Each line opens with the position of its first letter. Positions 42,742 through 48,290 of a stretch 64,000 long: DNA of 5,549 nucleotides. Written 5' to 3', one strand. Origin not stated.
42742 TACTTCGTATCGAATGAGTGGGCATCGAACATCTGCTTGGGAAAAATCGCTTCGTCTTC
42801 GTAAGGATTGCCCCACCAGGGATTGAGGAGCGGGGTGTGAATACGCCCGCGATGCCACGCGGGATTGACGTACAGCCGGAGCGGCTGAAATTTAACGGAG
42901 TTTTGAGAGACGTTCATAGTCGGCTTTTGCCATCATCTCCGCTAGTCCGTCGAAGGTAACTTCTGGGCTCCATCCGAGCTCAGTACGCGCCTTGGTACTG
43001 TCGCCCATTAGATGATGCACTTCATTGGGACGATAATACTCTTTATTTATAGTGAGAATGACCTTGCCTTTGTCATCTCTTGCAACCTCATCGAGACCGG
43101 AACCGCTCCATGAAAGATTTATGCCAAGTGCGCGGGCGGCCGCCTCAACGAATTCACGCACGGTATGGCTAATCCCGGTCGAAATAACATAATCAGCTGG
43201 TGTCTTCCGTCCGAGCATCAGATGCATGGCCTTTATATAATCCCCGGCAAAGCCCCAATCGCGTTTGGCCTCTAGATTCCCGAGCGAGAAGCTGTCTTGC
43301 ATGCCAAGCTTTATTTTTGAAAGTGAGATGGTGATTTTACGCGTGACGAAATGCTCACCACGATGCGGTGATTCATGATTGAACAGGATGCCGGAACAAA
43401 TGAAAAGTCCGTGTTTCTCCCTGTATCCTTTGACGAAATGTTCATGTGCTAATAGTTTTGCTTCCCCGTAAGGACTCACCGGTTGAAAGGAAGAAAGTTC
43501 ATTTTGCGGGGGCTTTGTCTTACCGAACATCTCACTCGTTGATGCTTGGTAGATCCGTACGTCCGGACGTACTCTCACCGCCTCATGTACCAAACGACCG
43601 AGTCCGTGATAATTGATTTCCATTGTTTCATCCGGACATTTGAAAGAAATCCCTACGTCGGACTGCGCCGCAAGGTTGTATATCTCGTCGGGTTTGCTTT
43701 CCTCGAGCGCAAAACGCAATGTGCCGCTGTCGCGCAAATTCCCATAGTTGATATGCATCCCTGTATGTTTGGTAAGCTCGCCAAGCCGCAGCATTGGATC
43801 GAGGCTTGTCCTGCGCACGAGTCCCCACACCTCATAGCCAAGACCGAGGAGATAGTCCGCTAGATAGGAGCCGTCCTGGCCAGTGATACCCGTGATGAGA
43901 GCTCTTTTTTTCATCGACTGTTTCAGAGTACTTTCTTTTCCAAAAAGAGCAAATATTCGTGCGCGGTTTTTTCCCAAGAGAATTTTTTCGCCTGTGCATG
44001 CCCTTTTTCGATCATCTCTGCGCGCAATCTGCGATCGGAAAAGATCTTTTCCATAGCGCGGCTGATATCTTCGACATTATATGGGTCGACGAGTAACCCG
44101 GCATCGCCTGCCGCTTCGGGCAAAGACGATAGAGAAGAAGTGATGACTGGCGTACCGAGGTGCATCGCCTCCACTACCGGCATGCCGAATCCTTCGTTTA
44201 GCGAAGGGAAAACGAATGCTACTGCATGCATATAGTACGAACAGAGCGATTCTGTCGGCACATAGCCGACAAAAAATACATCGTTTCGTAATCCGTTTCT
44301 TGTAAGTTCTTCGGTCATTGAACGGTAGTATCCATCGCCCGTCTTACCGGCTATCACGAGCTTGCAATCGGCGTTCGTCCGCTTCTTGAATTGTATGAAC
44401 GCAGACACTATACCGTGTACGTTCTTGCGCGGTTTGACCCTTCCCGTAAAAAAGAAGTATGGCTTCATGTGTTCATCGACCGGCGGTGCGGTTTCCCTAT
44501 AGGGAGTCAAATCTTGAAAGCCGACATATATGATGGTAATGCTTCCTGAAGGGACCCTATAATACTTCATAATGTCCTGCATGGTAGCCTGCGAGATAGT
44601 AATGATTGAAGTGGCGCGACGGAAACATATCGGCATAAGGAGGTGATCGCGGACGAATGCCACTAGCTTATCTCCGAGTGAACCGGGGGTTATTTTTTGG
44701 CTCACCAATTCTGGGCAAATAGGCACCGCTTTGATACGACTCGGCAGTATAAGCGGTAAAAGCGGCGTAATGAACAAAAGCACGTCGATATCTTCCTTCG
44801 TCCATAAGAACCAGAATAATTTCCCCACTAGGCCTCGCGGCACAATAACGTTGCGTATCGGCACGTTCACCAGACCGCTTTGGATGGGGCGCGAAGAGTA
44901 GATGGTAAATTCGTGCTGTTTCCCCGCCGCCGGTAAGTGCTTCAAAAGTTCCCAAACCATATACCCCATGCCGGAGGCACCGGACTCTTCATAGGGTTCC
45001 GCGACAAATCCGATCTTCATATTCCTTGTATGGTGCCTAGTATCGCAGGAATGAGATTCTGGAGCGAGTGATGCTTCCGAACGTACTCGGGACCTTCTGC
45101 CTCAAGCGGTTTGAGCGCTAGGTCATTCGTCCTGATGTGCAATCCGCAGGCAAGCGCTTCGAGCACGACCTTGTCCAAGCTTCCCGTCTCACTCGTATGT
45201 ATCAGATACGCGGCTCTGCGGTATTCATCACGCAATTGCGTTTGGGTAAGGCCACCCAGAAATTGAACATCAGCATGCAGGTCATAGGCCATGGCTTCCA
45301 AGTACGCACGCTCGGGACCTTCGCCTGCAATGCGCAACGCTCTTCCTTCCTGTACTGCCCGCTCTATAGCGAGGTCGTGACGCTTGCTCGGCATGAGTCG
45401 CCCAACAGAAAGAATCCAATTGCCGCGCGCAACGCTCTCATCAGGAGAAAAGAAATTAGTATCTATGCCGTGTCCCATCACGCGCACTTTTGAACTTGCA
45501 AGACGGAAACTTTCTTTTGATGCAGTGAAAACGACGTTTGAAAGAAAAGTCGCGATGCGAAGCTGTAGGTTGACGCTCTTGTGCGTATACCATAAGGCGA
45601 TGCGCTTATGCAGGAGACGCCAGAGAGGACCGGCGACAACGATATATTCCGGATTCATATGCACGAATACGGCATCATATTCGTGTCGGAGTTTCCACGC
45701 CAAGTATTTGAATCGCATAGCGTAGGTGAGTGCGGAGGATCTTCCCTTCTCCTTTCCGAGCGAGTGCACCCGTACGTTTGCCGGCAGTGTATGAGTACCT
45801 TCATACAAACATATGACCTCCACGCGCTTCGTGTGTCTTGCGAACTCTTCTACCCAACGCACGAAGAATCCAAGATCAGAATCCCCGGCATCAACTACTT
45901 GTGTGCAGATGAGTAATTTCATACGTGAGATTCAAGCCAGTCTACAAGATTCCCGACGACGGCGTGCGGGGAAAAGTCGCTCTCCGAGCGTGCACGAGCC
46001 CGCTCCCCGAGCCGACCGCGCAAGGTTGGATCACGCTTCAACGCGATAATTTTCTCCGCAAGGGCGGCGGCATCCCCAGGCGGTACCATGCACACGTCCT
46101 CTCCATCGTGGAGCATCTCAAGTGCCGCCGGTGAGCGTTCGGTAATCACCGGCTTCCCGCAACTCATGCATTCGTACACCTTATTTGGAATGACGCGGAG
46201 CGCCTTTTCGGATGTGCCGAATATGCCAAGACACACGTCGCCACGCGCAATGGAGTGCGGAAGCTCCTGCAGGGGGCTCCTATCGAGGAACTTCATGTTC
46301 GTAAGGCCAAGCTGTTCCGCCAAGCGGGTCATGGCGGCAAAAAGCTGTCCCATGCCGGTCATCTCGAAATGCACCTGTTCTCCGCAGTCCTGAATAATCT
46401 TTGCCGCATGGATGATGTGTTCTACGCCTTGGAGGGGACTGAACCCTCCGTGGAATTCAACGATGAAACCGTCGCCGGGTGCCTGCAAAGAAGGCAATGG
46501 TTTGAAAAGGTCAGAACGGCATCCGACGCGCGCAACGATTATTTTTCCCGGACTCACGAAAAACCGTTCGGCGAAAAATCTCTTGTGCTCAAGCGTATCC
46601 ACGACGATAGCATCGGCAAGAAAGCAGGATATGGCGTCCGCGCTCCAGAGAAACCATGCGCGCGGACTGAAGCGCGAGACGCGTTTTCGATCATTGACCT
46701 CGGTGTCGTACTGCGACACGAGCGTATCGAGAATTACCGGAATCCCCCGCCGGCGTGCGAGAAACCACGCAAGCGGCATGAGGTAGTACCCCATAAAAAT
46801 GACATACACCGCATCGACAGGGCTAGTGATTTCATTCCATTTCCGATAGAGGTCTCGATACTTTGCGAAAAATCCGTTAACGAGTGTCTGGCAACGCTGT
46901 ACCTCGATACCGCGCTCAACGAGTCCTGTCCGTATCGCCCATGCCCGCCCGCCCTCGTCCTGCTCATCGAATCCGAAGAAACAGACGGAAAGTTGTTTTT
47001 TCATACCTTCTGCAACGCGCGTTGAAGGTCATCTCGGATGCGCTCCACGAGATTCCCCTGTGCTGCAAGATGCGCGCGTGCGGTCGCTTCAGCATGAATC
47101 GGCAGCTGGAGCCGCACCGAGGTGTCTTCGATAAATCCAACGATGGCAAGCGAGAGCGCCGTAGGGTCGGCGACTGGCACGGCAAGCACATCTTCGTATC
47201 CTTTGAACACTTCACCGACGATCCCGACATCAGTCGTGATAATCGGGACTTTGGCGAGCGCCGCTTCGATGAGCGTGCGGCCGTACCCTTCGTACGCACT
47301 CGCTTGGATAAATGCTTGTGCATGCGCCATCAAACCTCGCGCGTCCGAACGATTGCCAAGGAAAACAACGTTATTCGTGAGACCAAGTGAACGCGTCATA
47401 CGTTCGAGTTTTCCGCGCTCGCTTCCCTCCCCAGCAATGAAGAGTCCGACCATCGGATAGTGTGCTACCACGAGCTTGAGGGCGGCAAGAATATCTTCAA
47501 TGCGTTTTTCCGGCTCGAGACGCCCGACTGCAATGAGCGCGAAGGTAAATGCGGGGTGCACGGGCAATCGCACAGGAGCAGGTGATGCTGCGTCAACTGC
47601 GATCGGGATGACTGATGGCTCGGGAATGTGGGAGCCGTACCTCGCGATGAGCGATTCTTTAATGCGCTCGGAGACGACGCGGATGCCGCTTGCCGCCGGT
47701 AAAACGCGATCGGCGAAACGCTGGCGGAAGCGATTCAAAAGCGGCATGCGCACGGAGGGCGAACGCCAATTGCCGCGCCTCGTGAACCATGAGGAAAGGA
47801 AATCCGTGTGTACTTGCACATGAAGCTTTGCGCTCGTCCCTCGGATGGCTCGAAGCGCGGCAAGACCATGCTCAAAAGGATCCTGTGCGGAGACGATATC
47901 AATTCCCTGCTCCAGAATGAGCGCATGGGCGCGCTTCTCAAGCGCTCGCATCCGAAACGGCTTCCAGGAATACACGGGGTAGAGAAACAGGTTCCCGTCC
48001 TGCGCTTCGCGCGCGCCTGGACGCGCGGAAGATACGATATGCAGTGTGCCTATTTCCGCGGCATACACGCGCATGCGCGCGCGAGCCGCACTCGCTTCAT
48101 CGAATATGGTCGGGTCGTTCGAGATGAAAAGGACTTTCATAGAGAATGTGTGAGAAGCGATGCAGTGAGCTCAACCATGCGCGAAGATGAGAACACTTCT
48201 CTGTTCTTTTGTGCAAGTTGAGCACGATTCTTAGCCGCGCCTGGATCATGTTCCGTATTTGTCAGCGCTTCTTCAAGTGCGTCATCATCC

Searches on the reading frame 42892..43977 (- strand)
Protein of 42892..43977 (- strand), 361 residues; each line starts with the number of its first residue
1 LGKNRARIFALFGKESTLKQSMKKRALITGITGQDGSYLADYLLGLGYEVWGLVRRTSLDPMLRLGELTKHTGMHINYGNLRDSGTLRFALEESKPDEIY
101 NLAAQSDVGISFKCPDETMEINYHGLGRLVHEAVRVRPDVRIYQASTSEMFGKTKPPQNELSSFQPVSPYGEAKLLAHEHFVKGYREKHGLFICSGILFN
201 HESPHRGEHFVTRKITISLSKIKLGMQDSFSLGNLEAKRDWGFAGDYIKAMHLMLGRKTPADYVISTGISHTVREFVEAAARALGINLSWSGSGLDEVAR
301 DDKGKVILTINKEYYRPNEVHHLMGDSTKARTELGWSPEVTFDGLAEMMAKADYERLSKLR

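Call 7: search_protein_families(library=pfam, proteins=[window:42892-43977:-], max_evalue=0.001)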
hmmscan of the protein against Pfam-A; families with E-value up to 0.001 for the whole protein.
window:42892-43977:- (361 aa): 3 families
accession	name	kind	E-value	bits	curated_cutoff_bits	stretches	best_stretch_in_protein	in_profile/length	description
PF16363.11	GDP_Man_Dehyd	-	4.3e-113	378.6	27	1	27-349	1-332/332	GDP-mannose 4,6 dehydratase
PF01370.27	Epimerase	-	4.9e-58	196.8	20.9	1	26-265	1-239/240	NAD dependent epimerase/dehydratase family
PF04321.23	RmlD_sub_bind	-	1.5e-10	41.1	27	1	25-198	2-152/287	RmlD substrate binding domain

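Call 42: search_protein_families(library=ncbifam, proteins=[window:42892-43977:-], max_evalue=0.00001)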
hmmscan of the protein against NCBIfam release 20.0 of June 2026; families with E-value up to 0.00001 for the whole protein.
window:42892-43977:- (361 aa): 10 families
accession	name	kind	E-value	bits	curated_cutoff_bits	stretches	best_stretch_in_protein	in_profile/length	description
TIGR01472.1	gmd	equivalog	2.7e-116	388.5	415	1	24-355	1-340/342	GDP-mannose 4,6-dehydratase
TIGR01181.1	dTDP_gluc_dehyt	equivalog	2.7e-22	79.3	365.1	1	26-343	2-301/321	dTDP-glucose 4,6-dehydratase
TIGR04180.1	EDH_00030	hypoth_equivalog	8.3e-20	71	475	1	27-340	2-296/297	NAD-dependent 4,6-dehydratase LegB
TIGR02622.1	CDP_4_6_dhtase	equivalog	1.3e-18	67.2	278.45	1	23-144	4-125/352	CDP-glucose 4,6-dehydratase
TIGR01179.1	galE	equivalog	2.4e-15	56.2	262.3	1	26-200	2-175/332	UDP-glucose 4-epimerase GalE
NF007582.0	PRK10217.1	equivalog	2.9e-09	36.5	698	1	24-343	2-321/355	dTDP-glucose 4,6-dehydratase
TIGR03466.1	HpnA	hypoth_equivalog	1.3e-07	30.9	367.65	1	25-193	2-164/327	hopanoid-associated sugar epimerase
TIGR01214.1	rmlD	equivalog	1.5e-07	30.8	224.05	1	26-203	2-155/285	dTDP-4-dehydrorhamnose reductase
NF007490.0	PRK10084.1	subfamily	2.4e-07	30.1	649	1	68-343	46-324/361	dTDP-glucose 4,6-dehydratase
NF007956.0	PRK10675.1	subfamily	1.9e-06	27.3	394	0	25-254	2-240/338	UDP-glucose 4-epimerase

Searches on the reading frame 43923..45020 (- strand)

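Call 7: search_protein_families(library=pfam, proteins=[window:43923-45020:-], max_evalue=0.001)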
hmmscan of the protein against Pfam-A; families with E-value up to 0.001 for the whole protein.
window:43923-45020:- (365 aa): 4 families
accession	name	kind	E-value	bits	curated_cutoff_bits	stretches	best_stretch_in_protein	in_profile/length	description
PF00534.26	Glycos_transf_1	-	1.9e-37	128.9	26.4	1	184-341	13-170/172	Glycosyl transferases group 1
PF13692.12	Glyco_trans_1_4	-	2.1e-29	103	27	1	187-329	2-142/142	Glycosyl transferases group 1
PF20706.3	GT4-conflict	-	8.6e-10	38.6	26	1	160-353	173-382/385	Family 4 Glycosyltransferase in conflict systems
PF13439.12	Glyco_transf_4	-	7.1e-07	29.9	28.5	1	16-167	2-165/170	Glycosyltransferase Family 4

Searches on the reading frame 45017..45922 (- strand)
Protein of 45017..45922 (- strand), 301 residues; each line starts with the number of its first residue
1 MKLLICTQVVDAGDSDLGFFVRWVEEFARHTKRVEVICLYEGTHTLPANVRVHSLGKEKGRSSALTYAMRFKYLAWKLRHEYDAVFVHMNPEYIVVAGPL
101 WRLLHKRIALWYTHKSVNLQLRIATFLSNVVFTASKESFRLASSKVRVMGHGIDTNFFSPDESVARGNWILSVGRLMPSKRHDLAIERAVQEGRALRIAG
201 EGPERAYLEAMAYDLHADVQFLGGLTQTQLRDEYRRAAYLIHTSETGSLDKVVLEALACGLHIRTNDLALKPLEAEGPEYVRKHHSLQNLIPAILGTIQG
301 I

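Call 7: search_protein_families(library=pfam, proteins=[window:45017-45922:-], max_evalue=0.001)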
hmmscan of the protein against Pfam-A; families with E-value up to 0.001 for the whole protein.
window:45017-45922:- (301 aa): 2 families
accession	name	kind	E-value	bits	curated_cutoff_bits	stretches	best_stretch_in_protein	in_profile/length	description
PF00534.26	Glycos_transf_1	-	2.9e-14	53.4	26.4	1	167-262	15-118/172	Glycosyl transferases group 1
PF13692.12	Glyco_trans_1_4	-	1.2e-11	45.4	27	1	169-263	3-103/142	Glycosyl transferases group 1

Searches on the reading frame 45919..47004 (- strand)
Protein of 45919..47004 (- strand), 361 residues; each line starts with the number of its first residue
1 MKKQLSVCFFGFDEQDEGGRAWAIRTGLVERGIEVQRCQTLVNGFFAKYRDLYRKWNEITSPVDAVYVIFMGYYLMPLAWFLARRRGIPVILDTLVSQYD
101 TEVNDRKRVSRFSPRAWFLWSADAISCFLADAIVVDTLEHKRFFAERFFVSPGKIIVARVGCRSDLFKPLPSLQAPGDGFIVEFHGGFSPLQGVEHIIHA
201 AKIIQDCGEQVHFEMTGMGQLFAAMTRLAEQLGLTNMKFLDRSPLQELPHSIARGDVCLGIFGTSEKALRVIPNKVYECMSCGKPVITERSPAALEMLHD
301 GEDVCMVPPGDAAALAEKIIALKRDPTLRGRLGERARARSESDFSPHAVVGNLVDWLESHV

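Call 7: search_protein_families(library=pfam, proteins=[window:45919-47004:-], max_evalue=0.001)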
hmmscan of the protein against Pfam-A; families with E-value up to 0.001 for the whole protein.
window:45919-47004:- (361 aa): 4 families
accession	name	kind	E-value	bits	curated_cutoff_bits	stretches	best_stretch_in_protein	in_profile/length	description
PF13692.12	Glyco_trans_1_4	-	1.1e-17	65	27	1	182-324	4-141/142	Glycosyl transferases group 1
PF00534.26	Glycos_transf_1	-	1.6e-17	64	26.4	1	174-338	10-171/172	Glycosyl transferases group 1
PF13524.12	Glyco_trans_1_2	-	7.6e-12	45.8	25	1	231-353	27-142/144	Glycosyl transferase-like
PF13579.12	Glyco_trans_4_4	-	4.4e-05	24.3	29.7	1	27-159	34-156/158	Glycosyl transferase 4-like domain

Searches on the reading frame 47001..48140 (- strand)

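Call 7: search_protein_families(library=pfam, proteins=[window:47001-48140:-], max_evalue=0.001)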
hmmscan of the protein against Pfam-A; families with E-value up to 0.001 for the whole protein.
window:47001-48140:- (379 aa): 5 families
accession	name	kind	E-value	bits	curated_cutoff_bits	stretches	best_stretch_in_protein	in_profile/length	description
PF00534.26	Glycos_transf_1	-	1.6e-27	96.5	26.4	1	202-344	18-163/172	Glycosyl transferases group 1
PF13692.12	Glyco_trans_1_4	-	1.2e-24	87.6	27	1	201-339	3-142/142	Glycosyl transferases group 1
PF13439.12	Glyco_transf_4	-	1.2e-12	48.7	28.5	1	34-184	23-168/170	Glycosyltransferase Family 4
PF13579.12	Glyco_trans_4_4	-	8.4e-08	33.1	29.7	1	37-179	26-156/158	Glycosyl transferase 4-like domain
PF20706.3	GT4-conflict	-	3e-05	23.6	26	1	137-304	134-312/385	Family 4 Glycosyltransferase in conflict systems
